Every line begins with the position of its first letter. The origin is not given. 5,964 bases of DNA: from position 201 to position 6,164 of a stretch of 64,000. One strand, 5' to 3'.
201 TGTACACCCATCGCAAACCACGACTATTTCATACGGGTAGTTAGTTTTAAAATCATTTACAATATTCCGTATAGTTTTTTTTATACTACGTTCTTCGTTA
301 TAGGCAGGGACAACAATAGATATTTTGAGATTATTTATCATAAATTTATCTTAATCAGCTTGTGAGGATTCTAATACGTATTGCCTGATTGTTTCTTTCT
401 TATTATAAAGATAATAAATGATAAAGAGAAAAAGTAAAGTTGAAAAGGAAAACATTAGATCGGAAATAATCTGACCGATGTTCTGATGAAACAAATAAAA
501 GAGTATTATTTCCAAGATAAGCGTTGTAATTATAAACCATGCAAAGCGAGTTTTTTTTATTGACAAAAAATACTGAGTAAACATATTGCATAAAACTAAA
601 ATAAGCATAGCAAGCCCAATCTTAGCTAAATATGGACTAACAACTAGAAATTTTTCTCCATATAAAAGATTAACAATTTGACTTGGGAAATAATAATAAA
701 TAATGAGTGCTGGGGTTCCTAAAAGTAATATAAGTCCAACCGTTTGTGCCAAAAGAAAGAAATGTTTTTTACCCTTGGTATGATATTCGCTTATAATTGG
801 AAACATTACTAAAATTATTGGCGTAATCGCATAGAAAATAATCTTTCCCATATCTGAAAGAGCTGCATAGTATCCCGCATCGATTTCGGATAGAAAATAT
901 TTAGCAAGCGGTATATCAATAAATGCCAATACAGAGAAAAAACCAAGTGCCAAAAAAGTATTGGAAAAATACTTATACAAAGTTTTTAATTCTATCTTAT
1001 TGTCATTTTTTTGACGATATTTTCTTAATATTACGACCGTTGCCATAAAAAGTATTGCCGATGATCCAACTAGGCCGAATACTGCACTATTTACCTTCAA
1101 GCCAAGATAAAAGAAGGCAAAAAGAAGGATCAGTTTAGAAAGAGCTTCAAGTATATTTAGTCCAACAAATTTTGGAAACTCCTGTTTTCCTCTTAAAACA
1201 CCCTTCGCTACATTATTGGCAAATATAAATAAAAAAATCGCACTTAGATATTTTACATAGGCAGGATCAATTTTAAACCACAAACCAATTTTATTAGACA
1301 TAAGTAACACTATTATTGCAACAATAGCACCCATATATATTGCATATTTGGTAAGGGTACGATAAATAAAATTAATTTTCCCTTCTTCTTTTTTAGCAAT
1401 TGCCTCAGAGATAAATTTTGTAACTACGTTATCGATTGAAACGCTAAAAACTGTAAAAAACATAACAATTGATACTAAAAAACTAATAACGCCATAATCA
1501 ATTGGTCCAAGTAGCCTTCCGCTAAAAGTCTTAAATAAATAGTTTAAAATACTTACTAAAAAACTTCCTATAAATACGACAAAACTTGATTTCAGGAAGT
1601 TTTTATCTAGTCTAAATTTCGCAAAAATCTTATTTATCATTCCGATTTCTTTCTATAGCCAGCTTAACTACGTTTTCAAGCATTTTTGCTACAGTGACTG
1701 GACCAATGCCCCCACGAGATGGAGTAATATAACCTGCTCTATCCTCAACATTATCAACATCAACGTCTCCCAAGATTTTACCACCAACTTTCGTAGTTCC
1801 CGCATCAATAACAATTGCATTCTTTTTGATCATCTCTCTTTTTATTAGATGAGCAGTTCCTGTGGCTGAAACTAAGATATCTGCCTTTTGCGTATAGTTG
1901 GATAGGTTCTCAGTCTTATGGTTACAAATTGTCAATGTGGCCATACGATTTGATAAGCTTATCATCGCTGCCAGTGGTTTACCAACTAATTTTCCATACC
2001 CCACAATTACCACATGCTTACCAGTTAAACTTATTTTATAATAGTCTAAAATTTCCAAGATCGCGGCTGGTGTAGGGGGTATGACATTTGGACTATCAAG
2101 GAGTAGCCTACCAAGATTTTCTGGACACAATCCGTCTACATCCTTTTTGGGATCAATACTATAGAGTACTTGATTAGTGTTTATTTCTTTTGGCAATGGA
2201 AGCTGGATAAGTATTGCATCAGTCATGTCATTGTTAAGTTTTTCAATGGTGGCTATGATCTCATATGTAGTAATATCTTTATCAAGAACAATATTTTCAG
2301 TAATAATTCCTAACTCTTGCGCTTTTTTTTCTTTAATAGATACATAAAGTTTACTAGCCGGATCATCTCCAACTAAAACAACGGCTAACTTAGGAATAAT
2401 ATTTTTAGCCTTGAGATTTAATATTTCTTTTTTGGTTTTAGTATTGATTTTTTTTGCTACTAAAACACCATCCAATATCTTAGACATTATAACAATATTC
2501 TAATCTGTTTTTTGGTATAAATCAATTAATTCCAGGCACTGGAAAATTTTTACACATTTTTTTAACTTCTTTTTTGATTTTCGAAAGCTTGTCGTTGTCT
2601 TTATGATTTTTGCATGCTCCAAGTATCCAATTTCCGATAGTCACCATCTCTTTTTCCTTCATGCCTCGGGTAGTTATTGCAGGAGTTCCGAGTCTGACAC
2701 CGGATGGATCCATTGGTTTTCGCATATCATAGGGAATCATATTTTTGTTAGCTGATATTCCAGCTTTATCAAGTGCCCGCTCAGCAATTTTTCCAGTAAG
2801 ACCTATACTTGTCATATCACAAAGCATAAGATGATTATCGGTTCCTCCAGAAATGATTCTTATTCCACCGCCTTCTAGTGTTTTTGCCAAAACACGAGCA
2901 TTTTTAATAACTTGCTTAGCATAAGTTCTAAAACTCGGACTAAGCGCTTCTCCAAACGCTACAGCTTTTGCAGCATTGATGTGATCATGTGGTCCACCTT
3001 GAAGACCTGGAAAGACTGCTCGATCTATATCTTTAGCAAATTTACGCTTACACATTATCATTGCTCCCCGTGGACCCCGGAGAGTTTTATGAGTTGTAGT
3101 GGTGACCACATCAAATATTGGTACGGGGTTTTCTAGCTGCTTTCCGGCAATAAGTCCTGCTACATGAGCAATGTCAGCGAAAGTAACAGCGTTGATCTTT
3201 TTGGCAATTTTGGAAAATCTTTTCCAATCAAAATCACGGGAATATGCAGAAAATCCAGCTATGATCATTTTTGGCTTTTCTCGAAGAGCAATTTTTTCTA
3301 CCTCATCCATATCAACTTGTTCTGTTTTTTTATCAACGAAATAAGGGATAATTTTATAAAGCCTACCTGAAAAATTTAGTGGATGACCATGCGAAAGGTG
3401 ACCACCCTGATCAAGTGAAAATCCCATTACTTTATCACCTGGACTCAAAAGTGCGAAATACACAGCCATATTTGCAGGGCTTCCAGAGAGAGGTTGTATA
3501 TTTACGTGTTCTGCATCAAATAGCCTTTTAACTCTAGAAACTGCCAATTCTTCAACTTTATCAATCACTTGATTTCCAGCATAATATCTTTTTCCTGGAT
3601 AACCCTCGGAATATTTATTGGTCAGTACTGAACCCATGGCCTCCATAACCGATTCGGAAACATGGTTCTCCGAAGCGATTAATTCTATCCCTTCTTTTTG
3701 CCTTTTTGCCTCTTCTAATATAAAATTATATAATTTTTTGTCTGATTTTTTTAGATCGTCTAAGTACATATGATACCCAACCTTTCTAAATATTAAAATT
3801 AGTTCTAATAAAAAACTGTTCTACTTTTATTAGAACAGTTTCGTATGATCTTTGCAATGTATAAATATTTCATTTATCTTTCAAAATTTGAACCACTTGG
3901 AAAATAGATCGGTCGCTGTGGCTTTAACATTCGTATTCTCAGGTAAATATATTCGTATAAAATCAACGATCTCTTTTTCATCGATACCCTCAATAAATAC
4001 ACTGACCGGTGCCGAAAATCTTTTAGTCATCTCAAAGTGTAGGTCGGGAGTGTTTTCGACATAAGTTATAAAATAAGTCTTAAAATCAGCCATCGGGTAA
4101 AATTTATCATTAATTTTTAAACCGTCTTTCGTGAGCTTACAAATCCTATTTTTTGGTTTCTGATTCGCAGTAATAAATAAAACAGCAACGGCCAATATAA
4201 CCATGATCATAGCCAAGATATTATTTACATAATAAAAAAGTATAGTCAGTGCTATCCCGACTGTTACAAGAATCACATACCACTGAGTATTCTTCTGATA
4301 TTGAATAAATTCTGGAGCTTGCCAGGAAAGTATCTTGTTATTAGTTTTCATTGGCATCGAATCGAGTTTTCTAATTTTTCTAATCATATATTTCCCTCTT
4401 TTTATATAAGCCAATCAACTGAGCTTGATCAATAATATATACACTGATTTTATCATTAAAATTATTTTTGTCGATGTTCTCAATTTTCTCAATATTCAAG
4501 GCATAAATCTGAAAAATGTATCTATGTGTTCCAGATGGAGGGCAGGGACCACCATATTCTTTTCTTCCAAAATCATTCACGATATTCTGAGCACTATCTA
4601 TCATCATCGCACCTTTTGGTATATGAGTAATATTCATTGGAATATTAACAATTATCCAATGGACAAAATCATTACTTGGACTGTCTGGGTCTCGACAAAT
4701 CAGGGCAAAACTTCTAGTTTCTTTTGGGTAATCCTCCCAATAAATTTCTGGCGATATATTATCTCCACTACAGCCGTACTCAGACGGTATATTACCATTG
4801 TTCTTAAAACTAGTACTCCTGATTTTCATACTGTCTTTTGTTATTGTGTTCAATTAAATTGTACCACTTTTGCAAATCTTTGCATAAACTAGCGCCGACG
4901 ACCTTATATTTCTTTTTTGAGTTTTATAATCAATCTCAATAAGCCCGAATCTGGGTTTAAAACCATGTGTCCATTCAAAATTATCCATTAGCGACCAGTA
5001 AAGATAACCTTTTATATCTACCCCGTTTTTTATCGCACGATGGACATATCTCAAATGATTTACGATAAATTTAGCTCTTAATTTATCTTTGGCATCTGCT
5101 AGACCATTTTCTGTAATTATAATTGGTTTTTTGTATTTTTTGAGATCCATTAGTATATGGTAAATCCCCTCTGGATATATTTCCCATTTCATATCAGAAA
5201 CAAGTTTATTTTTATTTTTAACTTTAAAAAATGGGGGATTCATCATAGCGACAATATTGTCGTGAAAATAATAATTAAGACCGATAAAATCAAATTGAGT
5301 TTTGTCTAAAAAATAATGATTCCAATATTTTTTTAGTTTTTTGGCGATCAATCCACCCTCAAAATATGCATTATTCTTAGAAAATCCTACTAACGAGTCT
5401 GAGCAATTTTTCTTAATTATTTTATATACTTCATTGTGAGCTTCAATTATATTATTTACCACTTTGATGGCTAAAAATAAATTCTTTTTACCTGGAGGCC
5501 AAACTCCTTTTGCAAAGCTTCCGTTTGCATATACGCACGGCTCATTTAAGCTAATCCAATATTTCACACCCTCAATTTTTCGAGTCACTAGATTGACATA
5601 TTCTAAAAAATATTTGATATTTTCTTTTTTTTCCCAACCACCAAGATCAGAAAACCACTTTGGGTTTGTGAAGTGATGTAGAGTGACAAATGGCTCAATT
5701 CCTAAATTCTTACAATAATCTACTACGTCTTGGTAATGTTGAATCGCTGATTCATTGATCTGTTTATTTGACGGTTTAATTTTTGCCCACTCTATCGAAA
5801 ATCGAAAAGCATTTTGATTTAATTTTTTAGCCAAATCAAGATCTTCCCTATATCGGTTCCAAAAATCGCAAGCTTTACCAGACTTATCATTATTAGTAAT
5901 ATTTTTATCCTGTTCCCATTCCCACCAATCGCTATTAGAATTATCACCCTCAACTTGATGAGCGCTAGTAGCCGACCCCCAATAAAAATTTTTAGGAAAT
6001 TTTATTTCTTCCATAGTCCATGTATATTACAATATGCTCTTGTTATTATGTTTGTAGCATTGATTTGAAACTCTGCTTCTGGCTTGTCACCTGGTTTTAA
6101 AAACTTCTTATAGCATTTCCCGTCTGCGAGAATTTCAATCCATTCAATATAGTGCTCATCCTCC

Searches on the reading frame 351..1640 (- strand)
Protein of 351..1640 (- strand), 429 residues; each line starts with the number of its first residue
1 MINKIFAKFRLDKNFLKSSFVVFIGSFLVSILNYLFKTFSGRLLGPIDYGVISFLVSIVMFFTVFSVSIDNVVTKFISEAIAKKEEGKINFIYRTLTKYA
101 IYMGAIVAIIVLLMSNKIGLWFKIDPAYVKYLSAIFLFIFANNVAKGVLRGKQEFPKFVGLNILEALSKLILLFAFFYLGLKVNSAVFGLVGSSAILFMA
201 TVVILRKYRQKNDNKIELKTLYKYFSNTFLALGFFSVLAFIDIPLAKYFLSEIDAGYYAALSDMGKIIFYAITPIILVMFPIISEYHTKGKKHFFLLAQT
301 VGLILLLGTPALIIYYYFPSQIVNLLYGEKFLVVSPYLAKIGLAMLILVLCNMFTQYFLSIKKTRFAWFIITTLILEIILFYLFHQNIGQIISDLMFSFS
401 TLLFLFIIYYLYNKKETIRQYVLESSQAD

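Call 21: search_protein_families(library=pfam, proteins=[window:351-1640:-], max_evalue=0.0001)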
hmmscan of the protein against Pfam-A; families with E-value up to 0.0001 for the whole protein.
window:351-1640:- (429 aa): 3 families
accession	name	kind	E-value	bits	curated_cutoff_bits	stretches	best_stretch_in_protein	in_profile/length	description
PF01943.22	Polysacc_synt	-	5.5e-15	56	28.2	1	16-287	2-274/274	Polysaccharide biosynthesis protein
PF13440.11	Polysacc_synt_3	-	9.7e-15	55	23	1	42-335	4-292/293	Polysaccharide biosynthesis protein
PF01554.23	MatE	-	4.4e-10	39.9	24.9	1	23-166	3-152/161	MatE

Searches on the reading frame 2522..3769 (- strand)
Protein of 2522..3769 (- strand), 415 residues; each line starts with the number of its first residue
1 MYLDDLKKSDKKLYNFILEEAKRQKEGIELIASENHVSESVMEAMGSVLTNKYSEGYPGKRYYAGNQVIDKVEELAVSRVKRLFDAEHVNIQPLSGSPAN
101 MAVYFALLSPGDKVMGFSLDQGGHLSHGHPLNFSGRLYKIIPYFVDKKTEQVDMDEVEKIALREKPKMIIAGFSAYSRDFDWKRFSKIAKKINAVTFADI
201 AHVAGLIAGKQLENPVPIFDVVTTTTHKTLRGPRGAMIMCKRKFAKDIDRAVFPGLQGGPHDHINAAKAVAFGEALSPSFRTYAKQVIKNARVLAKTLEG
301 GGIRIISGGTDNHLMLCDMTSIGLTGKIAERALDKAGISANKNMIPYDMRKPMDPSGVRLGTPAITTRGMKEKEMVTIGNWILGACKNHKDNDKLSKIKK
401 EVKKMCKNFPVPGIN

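Call 21: search_protein_families(library=pfam, proteins=[window:2522-3769:-], max_evalue=0.0001)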
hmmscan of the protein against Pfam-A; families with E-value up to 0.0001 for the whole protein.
window:2522-3769:- (415 aa): 2 families
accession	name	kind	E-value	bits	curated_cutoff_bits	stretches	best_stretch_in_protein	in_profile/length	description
PF00464.25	SHMT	-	1.5e-156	521.4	27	1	6-382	1-399/399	Serine hydroxymethyltransferase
PF00155.27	Aminotran_1_2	-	1.9e-05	24.5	19.7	1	63-306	38-298/361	Aminotransferase class I and II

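Call 46: list_cluster_members(proteins=[window:2522-3769:-, window:25693-26316:+, window:26784-27821:+, window:27814-28821:+, window:28823-29902:+, window:30236-30991:+, window:31010-32677:+, window:32649-33797:+, window:34024-34611:+, window:24255-25673:+])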
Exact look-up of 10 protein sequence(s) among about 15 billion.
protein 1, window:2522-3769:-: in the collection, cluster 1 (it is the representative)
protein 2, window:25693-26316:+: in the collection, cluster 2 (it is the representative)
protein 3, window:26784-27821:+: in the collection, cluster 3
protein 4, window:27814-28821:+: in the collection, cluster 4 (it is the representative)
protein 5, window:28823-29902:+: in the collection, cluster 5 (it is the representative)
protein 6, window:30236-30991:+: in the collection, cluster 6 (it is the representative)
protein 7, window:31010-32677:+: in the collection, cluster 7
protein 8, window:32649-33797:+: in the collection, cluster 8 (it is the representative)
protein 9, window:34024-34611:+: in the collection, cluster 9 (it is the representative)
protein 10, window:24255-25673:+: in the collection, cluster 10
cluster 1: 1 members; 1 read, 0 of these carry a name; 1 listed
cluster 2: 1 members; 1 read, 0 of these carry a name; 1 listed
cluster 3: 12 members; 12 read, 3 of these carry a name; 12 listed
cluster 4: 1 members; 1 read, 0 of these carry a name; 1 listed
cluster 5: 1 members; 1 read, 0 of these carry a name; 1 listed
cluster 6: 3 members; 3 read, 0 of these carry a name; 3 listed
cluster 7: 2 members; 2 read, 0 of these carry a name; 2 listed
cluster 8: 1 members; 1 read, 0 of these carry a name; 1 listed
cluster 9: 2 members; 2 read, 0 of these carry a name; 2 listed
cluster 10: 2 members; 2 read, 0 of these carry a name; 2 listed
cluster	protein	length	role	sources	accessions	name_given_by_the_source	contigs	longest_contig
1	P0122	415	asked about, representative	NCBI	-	-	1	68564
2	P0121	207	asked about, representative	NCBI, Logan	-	-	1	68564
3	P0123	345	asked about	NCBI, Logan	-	-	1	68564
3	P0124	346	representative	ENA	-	-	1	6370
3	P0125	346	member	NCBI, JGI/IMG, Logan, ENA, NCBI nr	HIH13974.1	MAG TPA: DNA (cytosine-5-)-methyltransferase [Nanoarchaeota archaeon] | DNA (cytosine-5-)-methyltransferase [Nanoarchaeota archaeon]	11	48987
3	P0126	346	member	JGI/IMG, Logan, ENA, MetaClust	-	\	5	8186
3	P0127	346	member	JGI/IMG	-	DNA (cytosine-5)-methyltransferase 1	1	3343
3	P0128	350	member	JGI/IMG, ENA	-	-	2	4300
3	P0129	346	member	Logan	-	-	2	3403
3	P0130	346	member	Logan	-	-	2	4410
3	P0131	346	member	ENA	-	-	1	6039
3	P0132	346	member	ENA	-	-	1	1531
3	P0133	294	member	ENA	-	-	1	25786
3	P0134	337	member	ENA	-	-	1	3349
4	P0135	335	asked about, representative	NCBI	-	-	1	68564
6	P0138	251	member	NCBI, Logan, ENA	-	-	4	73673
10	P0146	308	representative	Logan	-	-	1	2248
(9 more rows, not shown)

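Call 47: find_encoding_contigs(protein=P0138, flank=10000, max_places=4)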
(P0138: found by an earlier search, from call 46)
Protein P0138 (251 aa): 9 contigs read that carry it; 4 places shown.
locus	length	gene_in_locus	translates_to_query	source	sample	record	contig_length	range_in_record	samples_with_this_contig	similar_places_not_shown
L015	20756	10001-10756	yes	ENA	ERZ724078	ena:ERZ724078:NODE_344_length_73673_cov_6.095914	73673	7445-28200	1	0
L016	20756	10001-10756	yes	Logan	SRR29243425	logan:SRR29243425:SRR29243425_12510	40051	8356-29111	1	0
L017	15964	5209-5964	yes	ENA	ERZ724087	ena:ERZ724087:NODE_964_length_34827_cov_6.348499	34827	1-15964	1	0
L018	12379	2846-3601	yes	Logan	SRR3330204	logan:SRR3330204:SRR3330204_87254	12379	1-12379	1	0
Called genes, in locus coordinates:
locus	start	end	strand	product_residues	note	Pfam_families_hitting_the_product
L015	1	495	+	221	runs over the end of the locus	PF18933:PsbP_2 (faint)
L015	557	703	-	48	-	-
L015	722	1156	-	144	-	-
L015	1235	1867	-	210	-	-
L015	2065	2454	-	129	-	-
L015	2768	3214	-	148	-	-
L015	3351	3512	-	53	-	-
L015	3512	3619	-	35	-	-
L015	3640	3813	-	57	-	-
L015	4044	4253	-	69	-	PF13560:HTH_31, PF12844:HTH_19, PF01381:HTH_3, PF13413:HTH_25 (weak)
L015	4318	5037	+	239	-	PF13091:PLDc_2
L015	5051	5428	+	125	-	-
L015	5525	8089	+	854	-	PF18741:MTES_1575 (faint), PF00270:DEAD (weak), PF04851:ResIII, PF18766:SWI2_SNF2, PF00271:Helicase_C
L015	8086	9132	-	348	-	PF00145:DNA_methylase, PF09445:Methyltransf_15 (weak)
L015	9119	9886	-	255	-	PF01555:N6_N4_Mtase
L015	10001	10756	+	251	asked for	PF12705:PDDEXK_1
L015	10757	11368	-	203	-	PF01726:LexA_DNA_bind, PF13412:HTH_24 (faint), PF00717:Peptidase_S24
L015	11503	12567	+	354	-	PF00753:Lactamase_B (faint)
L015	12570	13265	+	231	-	-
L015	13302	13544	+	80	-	PF09954:DUF2188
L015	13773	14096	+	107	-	PF12599:DUF3768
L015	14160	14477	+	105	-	PF12599:DUF3768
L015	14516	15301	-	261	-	-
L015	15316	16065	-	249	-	PF13814:Replic_Relax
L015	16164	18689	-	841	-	PF26449:DUF8128, PF01935:DUF87, PF10412:TrwB_AAD_bind (faint), PF12696:TraG-D_C (faint)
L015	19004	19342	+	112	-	PF18895:T4SS_pilin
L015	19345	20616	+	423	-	-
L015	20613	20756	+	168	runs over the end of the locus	PF12666:PrgI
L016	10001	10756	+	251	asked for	PF12705:PDDEXK_1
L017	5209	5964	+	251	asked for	PF12705:PDDEXK_1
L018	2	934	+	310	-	?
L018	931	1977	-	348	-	PF00145:DNA_methylase, PF09445:Methyltransf_15 (weak)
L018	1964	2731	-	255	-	PF01555:N6_N4_Mtase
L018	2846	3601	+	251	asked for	PF12705:PDDEXK_1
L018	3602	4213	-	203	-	PF01726:LexA_DNA_bind, PF13412:HTH_24 (faint), PF00717:Peptidase_S24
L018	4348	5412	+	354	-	PF00753:Lactamase_B (faint)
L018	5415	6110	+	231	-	-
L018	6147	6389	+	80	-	PF09954:DUF2188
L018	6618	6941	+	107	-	PF12599:DUF3768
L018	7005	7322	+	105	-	PF12599:DUF3768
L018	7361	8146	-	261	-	-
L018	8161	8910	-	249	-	PF13814:Replic_Relax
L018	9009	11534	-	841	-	PF26449:DUF8128, PF01935:DUF87, PF10412:TrwB_AAD_bind (faint), PF12696:TraG-D_C (faint)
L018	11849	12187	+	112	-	PF18895:T4SS_pilin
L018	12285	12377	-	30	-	?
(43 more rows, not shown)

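Call 48: find_encoding_contigs(protein=P0125, flank=8000, max_places=6)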
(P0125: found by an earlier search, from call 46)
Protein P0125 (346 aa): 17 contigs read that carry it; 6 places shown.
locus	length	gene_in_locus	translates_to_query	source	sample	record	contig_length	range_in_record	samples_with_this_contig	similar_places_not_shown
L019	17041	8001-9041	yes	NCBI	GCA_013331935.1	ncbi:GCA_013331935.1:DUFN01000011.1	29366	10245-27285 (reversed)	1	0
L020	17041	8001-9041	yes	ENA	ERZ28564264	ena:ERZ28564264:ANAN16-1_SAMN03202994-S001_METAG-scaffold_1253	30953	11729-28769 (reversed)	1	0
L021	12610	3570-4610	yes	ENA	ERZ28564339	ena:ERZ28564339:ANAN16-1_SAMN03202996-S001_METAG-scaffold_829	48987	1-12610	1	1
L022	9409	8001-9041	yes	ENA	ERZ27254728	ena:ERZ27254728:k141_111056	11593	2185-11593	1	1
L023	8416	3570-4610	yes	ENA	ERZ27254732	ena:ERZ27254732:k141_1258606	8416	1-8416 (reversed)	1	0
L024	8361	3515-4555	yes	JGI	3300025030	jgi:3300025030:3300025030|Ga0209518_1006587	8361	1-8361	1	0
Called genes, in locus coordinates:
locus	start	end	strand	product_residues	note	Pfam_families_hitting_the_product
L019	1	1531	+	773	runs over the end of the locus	-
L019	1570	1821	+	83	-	-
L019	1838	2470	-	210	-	-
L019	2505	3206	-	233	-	PF01757:Acyl_transf_3 (faint), PF07786:HGSNAT_cat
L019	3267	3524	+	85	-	PF13459:Fer4_15, PF13370:Fer4_13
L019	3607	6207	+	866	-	PF00270:DEAD, PF04851:ResIII, PF00271:Helicase_C, PF22590:Cas3-like_C_2 (faint), PF19306:WHD_Lhr, PF08494:DEAD_assoc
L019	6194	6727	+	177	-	-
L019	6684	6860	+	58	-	-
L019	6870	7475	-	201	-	-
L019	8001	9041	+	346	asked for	PF00145:DNA_methylase, PF09445:Methyltransf_15 (weak)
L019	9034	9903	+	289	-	-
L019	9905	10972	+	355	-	PF13391:HNH_2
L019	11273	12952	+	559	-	PF00749:tRNA-synt_1c, PF03950:tRNA-synt_1c_C, PF20974:tRNA-synt_1c_C2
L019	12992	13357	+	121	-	-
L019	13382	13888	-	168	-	-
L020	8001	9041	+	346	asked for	PF00145:DNA_methylase, PF09445:Methyltransf_15 (weak)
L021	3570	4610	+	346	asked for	PF00145:DNA_methylase, PF09445:Methyltransf_15 (weak)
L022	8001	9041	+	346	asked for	PF00145:DNA_methylase, PF09445:Methyltransf_15 (weak)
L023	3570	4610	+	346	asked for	PF00145:DNA_methylase, PF09445:Methyltransf_15 (weak)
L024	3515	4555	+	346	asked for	PF00145:DNA_methylase, PF09445:Methyltransf_15 (weak)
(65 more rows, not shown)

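Call 71: find_homologous_proteins(query=window:2522-3769:-, max_evalue=1e-100)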
Query window:2522-3769:- (415 aa): 7979 proteins with E <= 1e-100 among 8000 candidates; the best 120 are listed.
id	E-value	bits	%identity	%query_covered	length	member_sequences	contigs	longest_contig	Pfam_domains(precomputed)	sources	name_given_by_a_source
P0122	1.4e-277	938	100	100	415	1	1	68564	PF00464.26,PF00155.28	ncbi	-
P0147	3.0e-241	818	86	100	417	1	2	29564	PF00464.26,PF00155.28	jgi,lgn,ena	jgi:glycine hydroxymethyltransferase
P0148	1.1e-232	790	82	100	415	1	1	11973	PF00464.26,PF00155.28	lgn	-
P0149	2.3e-231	786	82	100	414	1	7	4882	PF00464.26,PF00155.28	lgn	-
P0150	1.8e-230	783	81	100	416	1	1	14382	PF00464.26,PF00155.28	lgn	-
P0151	6.1e-227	771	80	100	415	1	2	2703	PF00464.26,PF00155.28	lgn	-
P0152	1.8e-225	766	80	100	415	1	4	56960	PF00464.26,PF00155.28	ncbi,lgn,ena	-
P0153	3.8e-225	765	80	100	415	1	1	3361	PF00464.26,PF00155.28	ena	-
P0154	4.7e-225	765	80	100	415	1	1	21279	PF00464.26,PF00155.28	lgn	-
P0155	1.0e-224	764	80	100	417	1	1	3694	PF00464.26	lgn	-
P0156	9.3e-224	761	80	100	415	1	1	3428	PF00464.26,PF00155.28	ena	-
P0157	2.9e-222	756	79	100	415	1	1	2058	PF00464.26,PF00155.28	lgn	-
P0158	1.4e-214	731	81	94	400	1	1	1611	PF00464.26,PF00155.28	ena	-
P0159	9.8e-211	718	76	99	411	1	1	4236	PF00464.26,PF00155.28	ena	-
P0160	2.0e-210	717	76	99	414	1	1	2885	PF00464.26,PF00155.28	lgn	-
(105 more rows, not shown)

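Call 81: find_encoding_contigs(protein=P0146, flank=10000, max_places=4)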
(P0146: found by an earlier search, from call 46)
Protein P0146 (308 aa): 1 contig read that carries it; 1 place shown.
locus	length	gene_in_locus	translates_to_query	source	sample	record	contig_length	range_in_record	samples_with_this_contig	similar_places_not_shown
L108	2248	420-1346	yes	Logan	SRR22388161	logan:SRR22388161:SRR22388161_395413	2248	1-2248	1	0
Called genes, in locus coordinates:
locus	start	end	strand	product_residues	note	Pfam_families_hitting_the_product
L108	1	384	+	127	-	?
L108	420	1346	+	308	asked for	PF04932:Wzy_C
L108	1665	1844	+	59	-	PF07411:DUF1508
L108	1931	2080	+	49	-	-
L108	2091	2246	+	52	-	?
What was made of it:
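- Tried and rejected: Wzy_C's cluster mate was used instead (call 81).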

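Call 96: search_protein_families(library=pfam, proteins=[L108:1665-1844:+, L108:2091-2246:+], max_evalue=0.001)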
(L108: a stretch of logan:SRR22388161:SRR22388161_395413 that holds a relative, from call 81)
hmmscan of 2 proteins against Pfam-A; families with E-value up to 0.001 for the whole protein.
L108:1665-1844:+ (59 aa): 1 family
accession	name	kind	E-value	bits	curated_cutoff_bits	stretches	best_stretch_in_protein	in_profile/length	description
PF07411.17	DUF1508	-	5.4e-11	42.6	22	1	11-58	2-48/48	Domain of unknown function (DUF1508)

L108:2091-2246:+ (52 aa): 0 families

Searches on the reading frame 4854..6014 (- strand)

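Call 21: search_protein_families(library=pfam, proteins=[window:4854-6014:-], max_evalue=0.0001)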
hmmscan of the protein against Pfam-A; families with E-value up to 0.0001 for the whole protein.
window:4854-6014:- (386 aa): 2 families
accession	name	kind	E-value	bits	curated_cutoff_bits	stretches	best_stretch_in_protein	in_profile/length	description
PF00232.24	Glyco_hydro_1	-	4.4e-86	289.5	22.6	2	4-216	3-223/453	Glycosyl hydrolase family 1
PF00150.24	Cellulase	-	1.8e-06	28.1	23.5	1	56-310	24-243/272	Cellulase (glycosyl hydrolase family 5)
